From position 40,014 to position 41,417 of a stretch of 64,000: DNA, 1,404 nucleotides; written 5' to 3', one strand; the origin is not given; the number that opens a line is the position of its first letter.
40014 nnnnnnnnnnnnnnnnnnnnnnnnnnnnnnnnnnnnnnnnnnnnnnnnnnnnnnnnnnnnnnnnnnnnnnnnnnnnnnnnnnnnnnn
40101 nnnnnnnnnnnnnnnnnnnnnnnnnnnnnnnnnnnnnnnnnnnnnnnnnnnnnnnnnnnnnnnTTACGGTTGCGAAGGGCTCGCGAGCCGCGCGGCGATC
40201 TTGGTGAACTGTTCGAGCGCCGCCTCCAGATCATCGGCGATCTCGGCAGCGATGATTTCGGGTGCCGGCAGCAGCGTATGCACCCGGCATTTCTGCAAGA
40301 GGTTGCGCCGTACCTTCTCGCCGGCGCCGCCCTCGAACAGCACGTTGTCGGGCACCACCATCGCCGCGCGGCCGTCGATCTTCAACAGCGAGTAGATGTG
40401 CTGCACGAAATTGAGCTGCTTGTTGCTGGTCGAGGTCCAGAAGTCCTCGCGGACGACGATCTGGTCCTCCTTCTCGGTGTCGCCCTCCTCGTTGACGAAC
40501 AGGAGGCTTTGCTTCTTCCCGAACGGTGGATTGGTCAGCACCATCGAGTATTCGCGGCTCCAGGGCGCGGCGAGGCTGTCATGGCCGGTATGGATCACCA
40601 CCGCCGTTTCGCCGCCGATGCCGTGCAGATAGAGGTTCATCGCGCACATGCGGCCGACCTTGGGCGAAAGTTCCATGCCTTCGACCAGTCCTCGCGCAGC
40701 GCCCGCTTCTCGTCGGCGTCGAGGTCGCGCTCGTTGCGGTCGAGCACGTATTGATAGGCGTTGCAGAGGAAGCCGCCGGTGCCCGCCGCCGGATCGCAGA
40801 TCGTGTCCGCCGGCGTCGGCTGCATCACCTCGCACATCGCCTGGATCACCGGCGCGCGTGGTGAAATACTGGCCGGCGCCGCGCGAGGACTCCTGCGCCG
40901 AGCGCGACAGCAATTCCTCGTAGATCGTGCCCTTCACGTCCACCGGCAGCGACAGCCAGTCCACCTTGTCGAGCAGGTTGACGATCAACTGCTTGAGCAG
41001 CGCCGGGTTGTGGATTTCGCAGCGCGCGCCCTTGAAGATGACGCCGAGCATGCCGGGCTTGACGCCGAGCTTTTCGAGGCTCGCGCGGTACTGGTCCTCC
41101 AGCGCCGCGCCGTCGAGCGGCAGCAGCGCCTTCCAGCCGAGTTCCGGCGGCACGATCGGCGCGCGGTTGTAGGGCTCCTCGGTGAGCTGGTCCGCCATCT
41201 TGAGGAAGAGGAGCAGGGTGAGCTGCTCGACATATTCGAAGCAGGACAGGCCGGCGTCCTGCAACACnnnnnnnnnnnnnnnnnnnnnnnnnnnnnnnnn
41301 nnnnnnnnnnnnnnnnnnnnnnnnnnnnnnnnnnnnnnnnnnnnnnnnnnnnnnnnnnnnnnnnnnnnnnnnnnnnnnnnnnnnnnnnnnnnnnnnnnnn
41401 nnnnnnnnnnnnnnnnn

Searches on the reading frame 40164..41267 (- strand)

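Call 18: search_protein_families(library=pfam, proteins=[window:40164-41267:-], max_evalue=0.001)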
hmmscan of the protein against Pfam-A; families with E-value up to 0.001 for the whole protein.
window:40164-41267:- (367 aa): 2 families
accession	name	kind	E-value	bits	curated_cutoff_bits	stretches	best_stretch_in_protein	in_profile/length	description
PF02384.22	N6_Mtase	-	5.8e-30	105.1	20.4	1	197-337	82-215/311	N-6 DNA Methylase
PF07669.17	Eco57I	-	2.5e-06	28.1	25.3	1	237-332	72-162/171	Eco57I restriction-modification methylase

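Call 55: search_protein_families(library=padloc, proteins=[window:40164-41267:-], max_evalue=0.01)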
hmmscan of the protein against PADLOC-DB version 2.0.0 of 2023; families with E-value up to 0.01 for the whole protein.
window:40164-41267:- (367 aa): 25 families
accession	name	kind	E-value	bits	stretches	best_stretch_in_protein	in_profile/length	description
PDLC03026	MTase_I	-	1.1e-85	286.6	2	193-336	206-337/487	Type I methyltransferase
PDLC03021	MTase_I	-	1.6e-38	130.8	2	192-337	225-359/491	Type I methyltransferase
PDLC04134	mad2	-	3.8e-21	73.5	2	191-338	312-428/492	mads_2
PDLC03025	MTase_I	-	6e-19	66.1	1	186-343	213-359/569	Type I methyltransferase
PDLC03022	MTase_I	-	6.8e-14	49.1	1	207-337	256-389/857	Type I methyltransferase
PDLC03027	MTase_I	-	1.6e-12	44.8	1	197-332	212-345/810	Type I methyltransferase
PDLC03031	MTase_I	-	8.4e-12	42.1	1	196-333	240-382/834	Type I methyltransferase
PDLC03318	MTase_II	-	1.4e-11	41.5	2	240-331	501-598/723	Type II methyltransferase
PDLC03032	MTase_I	-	5e-10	36.1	1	196-336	213-351/1001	Type I methyltransferase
PDLC03029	MTase_I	-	2.4e-09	34.2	1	197-331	241-380/661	Type I methyltransferase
PDLC03035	MTase_I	-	3e-08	30.7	1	196-332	230-365/653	Type I methyltransferase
PDLC03018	MTase_I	-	5.8e-07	26.3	1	195-253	416-473/749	Type I methyltransferase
PDLC03036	MTase_I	-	1.1e-06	25.4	1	236-356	324-431/635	Type I methyltransferase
PDLC03218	MTase_II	-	1.8e-06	24.8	1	195-330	326-455/532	Type II methyltransferase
PDLC03020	MTase_I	-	3.2e-06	24.5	1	282-337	333-388/410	Type I methyltransferase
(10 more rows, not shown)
